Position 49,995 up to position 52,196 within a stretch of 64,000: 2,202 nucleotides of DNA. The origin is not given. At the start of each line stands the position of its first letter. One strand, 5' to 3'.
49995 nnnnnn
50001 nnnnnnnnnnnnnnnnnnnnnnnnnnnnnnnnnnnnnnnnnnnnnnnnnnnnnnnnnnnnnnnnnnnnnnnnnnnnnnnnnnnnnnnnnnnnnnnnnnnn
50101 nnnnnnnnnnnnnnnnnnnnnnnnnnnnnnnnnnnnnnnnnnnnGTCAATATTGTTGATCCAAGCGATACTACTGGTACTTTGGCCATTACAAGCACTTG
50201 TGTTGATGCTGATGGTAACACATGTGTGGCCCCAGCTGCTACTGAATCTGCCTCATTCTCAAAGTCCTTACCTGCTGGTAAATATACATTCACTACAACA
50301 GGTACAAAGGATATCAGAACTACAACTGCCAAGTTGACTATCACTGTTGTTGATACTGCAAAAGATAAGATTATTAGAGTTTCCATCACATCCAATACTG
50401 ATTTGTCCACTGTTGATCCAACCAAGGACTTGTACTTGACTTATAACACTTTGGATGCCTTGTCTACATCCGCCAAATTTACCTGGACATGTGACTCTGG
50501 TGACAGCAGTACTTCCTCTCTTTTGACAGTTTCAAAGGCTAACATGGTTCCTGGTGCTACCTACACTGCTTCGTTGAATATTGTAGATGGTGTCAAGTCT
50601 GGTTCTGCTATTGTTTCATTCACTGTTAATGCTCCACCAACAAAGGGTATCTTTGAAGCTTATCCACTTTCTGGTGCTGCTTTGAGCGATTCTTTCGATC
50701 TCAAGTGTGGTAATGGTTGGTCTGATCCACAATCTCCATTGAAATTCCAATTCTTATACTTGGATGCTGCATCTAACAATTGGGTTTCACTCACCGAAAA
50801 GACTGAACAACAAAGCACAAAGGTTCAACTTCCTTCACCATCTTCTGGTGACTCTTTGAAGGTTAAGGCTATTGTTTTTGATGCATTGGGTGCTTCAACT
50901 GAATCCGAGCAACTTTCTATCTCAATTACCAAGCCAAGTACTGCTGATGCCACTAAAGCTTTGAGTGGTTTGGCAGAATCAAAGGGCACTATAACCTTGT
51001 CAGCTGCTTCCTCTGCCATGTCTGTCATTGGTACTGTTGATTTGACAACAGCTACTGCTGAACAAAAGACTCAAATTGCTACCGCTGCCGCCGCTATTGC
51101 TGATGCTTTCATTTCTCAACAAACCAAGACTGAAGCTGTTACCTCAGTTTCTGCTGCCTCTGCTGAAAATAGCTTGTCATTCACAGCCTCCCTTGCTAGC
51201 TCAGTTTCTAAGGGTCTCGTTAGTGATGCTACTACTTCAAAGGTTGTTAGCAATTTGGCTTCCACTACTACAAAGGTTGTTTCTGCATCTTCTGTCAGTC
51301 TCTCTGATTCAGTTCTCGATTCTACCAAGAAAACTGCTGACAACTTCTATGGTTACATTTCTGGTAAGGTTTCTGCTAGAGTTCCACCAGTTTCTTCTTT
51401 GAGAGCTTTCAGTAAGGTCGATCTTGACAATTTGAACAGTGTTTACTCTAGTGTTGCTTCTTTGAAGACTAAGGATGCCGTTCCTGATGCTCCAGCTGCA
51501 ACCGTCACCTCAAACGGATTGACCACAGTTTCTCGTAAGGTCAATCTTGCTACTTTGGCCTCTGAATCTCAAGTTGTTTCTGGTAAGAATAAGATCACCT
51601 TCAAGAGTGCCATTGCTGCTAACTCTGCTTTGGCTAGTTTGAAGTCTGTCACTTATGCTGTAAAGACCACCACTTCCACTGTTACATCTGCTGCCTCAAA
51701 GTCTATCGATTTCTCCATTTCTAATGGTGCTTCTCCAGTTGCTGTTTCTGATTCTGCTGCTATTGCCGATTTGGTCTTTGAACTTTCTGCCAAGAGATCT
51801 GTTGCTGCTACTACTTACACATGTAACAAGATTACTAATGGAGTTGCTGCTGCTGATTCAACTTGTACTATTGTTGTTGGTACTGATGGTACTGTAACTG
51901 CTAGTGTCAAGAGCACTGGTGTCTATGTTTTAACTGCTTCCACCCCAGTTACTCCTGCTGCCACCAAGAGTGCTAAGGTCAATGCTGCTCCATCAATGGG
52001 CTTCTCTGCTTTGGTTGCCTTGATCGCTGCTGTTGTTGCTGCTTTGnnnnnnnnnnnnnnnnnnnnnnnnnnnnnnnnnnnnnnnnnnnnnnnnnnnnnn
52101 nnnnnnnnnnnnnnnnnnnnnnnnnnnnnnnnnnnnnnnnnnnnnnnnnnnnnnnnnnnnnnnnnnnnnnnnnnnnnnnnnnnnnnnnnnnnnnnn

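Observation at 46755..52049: Large GPI-anchored mucin/EGF-repeat surface glycoprotein with near-identical internal tandem repeats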

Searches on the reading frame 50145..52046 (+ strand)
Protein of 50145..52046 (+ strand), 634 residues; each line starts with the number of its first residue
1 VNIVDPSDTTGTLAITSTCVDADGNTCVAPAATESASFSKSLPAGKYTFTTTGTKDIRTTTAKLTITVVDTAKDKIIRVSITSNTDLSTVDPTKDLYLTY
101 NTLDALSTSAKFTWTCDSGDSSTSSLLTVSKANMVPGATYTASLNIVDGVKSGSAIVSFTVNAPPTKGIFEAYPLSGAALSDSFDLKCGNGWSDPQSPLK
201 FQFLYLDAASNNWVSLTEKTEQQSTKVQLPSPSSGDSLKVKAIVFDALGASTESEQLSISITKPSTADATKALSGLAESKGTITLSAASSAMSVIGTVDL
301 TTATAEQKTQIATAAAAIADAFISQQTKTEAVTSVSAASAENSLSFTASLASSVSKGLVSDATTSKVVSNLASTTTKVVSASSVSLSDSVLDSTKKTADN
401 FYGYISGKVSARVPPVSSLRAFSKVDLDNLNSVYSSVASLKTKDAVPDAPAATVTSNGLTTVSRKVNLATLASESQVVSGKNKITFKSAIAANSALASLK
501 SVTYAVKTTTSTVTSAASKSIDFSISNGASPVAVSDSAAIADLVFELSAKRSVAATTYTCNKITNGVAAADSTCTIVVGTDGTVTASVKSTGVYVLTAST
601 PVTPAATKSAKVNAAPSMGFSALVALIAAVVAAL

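Call 29: find_homologous_proteins(query=A1, max_evalue=0.00001)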
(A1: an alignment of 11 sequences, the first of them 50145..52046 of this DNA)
Query A1 (11 sequences) (634 aa, profile of the alignment): 2 proteins with E <= 0.00001 among 8000 candidates.
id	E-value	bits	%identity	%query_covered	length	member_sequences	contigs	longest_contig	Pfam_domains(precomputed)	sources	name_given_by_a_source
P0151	9.2e-19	85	28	30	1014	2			PF22352.3,PF02010.22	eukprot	eukprot:TRINITY_DN260_c0_g1_i2.p1 TRINITY_DN260_c0_g1~~TRINITY_DN260_c0_g1_i2.p1 ORF type:complete l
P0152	4.7e-8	50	34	20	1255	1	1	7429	PF02010.22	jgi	jgi:hypothetical protein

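Call 33: search_protein_families(library=pfam, proteins=[P0151], max_evalue=0.001)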
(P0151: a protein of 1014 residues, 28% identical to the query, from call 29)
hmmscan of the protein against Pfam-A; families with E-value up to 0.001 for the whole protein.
P0151 (1014 aa): 2 families
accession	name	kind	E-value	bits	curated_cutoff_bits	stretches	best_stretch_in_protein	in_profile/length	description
PF02010.21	REJ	-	1.7e-58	198.8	25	1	216-606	3-420/452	REJ domain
PF22352.2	K319L-like_PKD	-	1.2e-09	38.5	27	0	413-492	10-80/84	K319L-like, PKD domain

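Call 39: search_solved_structures(query=A1, max_evalue=10, show_alignments=2)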
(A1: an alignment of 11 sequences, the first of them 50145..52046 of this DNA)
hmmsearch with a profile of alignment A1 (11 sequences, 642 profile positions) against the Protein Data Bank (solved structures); distinct sequences matched with E-value up to 10: 6.
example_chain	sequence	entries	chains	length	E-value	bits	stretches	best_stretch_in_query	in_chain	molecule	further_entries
9d7z_J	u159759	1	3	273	0.0017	20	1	207-351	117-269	Ig-like domain-containing protein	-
5b4p_A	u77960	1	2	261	0.3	12.5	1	404-513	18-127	repebody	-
9p4n_R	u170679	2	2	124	0.69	11.3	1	95-174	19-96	Dyslexia-associated protein KIAA0319-like protein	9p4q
4uip_B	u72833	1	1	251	0.73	11.2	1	404-531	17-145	REPEBODY (RAC1)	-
3rfs_A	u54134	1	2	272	0.99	10.8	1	404-530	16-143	Internalin B, repeat modules, Variable lymphocyte receptor B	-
4j4l_A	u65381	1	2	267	1.3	10.4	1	404-525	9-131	Internalin B,REPEAT MODULES,Variable lymphocyte receptor B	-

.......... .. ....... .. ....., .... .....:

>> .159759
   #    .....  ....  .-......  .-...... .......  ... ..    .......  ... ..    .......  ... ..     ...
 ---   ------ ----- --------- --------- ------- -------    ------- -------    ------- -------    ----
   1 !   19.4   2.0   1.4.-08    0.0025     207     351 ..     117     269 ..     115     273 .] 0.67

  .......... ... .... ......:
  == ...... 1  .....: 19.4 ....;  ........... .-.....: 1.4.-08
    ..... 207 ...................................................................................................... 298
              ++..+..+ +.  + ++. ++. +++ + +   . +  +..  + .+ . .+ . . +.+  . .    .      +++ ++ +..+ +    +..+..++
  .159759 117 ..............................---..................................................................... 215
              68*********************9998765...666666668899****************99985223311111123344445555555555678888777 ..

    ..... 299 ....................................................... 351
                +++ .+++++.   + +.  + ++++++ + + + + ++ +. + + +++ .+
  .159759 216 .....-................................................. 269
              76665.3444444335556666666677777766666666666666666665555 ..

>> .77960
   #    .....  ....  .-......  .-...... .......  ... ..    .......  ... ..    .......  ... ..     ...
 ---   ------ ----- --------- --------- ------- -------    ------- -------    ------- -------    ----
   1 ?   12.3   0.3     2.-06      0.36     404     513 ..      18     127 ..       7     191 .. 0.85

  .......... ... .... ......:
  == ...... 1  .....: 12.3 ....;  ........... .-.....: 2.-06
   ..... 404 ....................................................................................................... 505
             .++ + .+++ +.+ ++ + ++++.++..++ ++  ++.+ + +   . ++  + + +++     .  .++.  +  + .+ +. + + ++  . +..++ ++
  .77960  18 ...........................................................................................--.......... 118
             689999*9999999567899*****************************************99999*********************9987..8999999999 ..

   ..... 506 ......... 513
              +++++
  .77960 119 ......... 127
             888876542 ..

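Call 40: predict_structure(alignment_id=A1)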
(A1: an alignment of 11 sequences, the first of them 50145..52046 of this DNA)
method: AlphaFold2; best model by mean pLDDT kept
length: 634 residues; sequences in the alignment: 11
mean_pLDDT: 81.1   pTM: 0.60
mean pLDDT of the five models: 81.1, 81.0, 80.8, 79.4, 76.5
residues with pLDDT >= 90: 118; 70-90: 440; 50-70: 52; < 50: 24
segments of 3 or more residues with pLDDT < 50: 413-419, 603-619
pLDDT, mean of each block of 10 residues (from residue 1): 69 86 86 75 87 85 83 83 83 84 84 94 90 87 93 91 88 87 88 84 81 78 87 80 84 85 83 78 73 77 83 86 80 72 81 78 86 84 74 86 79 50 78 84 73 84 85 87 90 81 91 85 87 90 85 72 88 80 88 88 43 40 67 61
secondary structure, 60 per line:
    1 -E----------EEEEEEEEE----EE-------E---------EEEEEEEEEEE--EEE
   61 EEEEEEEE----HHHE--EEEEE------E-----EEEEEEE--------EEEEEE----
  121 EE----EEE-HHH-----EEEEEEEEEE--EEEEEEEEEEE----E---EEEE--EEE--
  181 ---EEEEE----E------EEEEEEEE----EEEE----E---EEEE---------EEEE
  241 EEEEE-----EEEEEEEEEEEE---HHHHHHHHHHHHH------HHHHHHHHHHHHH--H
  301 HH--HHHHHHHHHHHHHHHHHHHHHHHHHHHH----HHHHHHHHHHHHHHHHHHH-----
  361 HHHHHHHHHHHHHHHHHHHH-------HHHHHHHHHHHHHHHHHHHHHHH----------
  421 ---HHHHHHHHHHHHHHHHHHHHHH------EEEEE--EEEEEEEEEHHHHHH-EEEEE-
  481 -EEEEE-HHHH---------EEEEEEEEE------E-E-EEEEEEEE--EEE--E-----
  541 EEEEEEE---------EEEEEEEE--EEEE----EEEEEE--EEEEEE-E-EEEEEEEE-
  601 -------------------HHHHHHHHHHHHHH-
elements in order: E13-21 E45-55 E58-68 E79-83 E96-102 E111-116 E127-129 E139-148 E151-161 E170-173 E176-178 E184-188 E200-207 E212-215 E224-227 E237-245 E251-262 H266-278 H285-297 H305-332 H337-355 H361-380 H388-410 H424-445 E452-456 E459-467 H468-473 E475-479 E482-486 H488-491 E501-509 E520-527 E530-532 E541-547 E557-564 E567-570 E575-580 E583-588 E592-599 H620-633

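Call 54: fold_search(model_id=the predicted structure, library=pdb)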
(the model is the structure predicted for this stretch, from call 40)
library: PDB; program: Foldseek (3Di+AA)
matches with E <= 10: 1419; with E <= 0.001: 222
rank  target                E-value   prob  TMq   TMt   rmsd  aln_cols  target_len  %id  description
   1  4dlo_A                4.5e-08  1.00  0.20  0.34  21.4       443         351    9  Crystal structure of the GAIN and HormR domains of brain angiogenesis inhibitor 3 (BAI3) (released 2012-02-22)
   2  8oek                  7.4e-08  1.00  0.20  0.34  20.5       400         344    8  Crystal structure of the HormR-GAIN domains of adhesion GPCR ADGRB2 (BAI2) in the uncleaved state (released 2023-05-31)
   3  5irb_B                9.1e-08  1.00  0.21  0.38  23.4       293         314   11  Structural insight into host cell surface retention of a 1.5-MDa bacterial ice-binding adhesin (released 2017-07-19)
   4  4dlo_B                3.1e-07  1.00  0.18  0.32  21.7       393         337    7  Crystal structure of the GAIN and HormR domains of brain angiogenesis inhibitor 3 (BAI3) (released 2012-02-22)
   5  9rcs_A                8.0e-07  1.00  0.15  0.26  20.1       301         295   12  Cardioderma bat coronavirus KY43 receptor binding domain in complex with human CEACAM6 (released 2026-04-08)
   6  9g93_A                8.9e-07  1.00  0.12  0.13  20.4       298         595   15  CryoET structure of the in vitro grown Bacillus anthracis Sap S-layer (released 2024-12-18)
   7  5irb_A                1.1e-06  1.00  0.21  0.38  23.1       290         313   11  Structural insight into host cell surface retention of a 1.5-MDa bacterial ice-binding adhesin (released 2017-07-19)
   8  8uh2_A                2.0e-06  1.00  0.12  0.12  18.9       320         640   16  Complex of C3b with the inhibitor albicin (released 2024-05-08)
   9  8v2b_B                3.0e-06  1.00  0.16  0.17  19.5       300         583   14  Cryo-EM structure of mouse type II OSM receptor complex: model for full extracellular assembly (released 2024-11-20)
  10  8cml_E                3.5e-06  1.00  0.15  0.15  13.9       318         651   12  Cryo-EM structure of complement C5 in complex with nanobodies UNbC5-1 and UNbC5-2 (released 2023-09-27)
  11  6dle_A                3.5e-06  1.00  0.13  0.26  19.0       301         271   12  Crystal structure of IgLON5 homodimer (released 2019-04-10)
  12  6fg9_B                3.7e-06  1.00  0.15  0.12   9.0       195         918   14  Mouse SORCS2 ectodomain (sortilin related VPS10 domain containing receptor 2) (released 2018-08-01)
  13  6ffy_A                3.9e-06  1.00  0.14  0.10  10.6       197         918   13  Structure of the mouse SorCS2-NGF complex (released 2018-08-01)
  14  8eok_G                4.7e-06  1.00  0.12  0.12  18.8       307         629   15  Structure of the C3bB proconvertase in complex with lufaxin and factor Xa (released 2023-08-30)
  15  8peq_A                5.0e-06  1.00  0.13  0.27  18.8       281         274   15  Complex of diubiquitin-derived artificial binding protein (Affilin) variant Af2 with its target oncofetal fibronectin  (released 2024-06-26)
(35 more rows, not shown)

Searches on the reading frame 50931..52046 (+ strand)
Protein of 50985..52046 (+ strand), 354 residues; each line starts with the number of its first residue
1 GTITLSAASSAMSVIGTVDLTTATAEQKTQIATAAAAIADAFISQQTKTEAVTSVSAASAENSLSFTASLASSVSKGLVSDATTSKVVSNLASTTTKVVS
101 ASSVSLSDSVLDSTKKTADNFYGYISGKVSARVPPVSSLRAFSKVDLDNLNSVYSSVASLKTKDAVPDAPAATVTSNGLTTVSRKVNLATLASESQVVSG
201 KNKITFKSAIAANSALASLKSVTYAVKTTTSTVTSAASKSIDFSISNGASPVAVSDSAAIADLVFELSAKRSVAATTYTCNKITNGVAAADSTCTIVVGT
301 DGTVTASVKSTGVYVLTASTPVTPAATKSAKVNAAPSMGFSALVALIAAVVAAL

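Call 13: search_protein_families(library=pfam, proteins=[window:50985-52046:+], max_evalue=10)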
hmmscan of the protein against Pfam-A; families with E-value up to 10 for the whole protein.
window:50985-52046:+ (354 aa): 2 families
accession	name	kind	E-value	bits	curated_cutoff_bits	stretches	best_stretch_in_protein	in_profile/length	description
PF21403.4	OTU1_UBXL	-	0.19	12.8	22.7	1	245-276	7-38/49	OTU1, UBXL domain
PF16018.10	Anillin_N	-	0.82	10.8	27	1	154-209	27-79/87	Anillin N-terminus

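Call 63: predict_structure(alignment_id=A2)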
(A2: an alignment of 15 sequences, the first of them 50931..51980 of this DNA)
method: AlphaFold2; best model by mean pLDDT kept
length: 350 residues; sequences in the alignment: 15
mean_pLDDT: 86.1   pTM: 0.80
mean pLDDT of the five models: 86.1, 84.4, 81.6, 80.1, 80.0
residues with pLDDT >= 90: 161; 70-90: 157; 50-70: 28; < 50: 4
segments of 3 or more residues with pLDDT < 50: 154-156
pLDDT, mean of each block of 10 residues (from residue 1): 81 77 85 83 87 89 86 87 90 84 93 89 90 93 78 55 87 91 88 88 93 94 94 92 91 91 87 94 79 83 90 89 96 86 54
secondary structure, 60 per line:
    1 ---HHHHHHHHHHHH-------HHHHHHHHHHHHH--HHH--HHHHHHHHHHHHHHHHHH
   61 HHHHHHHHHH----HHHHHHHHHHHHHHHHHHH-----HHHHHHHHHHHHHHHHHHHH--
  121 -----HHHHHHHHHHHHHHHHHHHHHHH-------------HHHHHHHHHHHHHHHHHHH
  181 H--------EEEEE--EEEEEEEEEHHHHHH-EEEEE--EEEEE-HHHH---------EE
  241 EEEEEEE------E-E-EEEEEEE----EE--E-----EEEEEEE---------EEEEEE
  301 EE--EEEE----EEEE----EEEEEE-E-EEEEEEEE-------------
elements in order: H4-15 H23-35 H43-70 H75-93 H99-118 H126-148 H162-181 E190-194 E197-205 H206-211 E213-217 E220-224 H226-229 E239-247 E258-264 E279-285 E295-302 E305-308 E313-316 E321-326 E330-337

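Call 75: search_protein_families(library=pfam, alignment_id=A2, max_evalue=10)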
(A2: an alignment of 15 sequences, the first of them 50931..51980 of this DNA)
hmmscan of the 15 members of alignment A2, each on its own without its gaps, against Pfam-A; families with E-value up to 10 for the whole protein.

A. member 1, window:50931-51980:+ (350 aa): 2 families
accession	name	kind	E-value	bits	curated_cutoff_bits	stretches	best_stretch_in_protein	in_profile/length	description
PF21403.4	OTU1_UBXL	-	0.18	12.8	22.7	1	263-294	7-38/49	OTU1, UBXL domain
PF16018.10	Anillin_N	-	1.6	9.9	27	1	172-227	27-79/87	Anillin N-terminus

B. families by the number of members that match (of 15 scanned): 23 families
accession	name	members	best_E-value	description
PF21486.3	NUP120_helical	1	0.0021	Nucleoporin NUP120, helical domain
PF00888.28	Cullin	1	0.016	Cullin family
PF21788.2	TNP-like_GBD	1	0.038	TNP-like, GTP-binding insertion domain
PF20892.2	SidC_lipid-bd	1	0.042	SidC, lipid-binding domain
PF20250.3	FapA_N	1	0.043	Flagellar Assembly Protein A N-terminal region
PF14785.11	MalF_P2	1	0.045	Maltose transport system permease protein MalF P2 domain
PF25787.1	HTH_SB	1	0.058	Sleeping Beauty transposase HTH domain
PF16752.10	TBCC_N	1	0.068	Tubulin-specific chaperone C N-terminal domain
PF13749.12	HATPase_c_4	1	0.069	Putative ATP-dependent DNA helicase recG C-terminal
PF10018.14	Med4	1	0.14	Vitamin-D-receptor interacting Mediator subunit 4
PF23272.1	DUF7075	1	0.16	Domain of unknown function (DUF7075)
PF16693.10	Yop-YscD_ppl_1st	1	0.17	YscD/CdsD-like Bon-like domain 1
PF23287.1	KOW7_SPT5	1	0.17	Transcription elongation factor SPT5, seventh KOW domain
PF21403.4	OTU1_UBXL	1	0.18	OTU1, UBXL domain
PF10522.14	RII_binding_1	1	0.18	RII binding domain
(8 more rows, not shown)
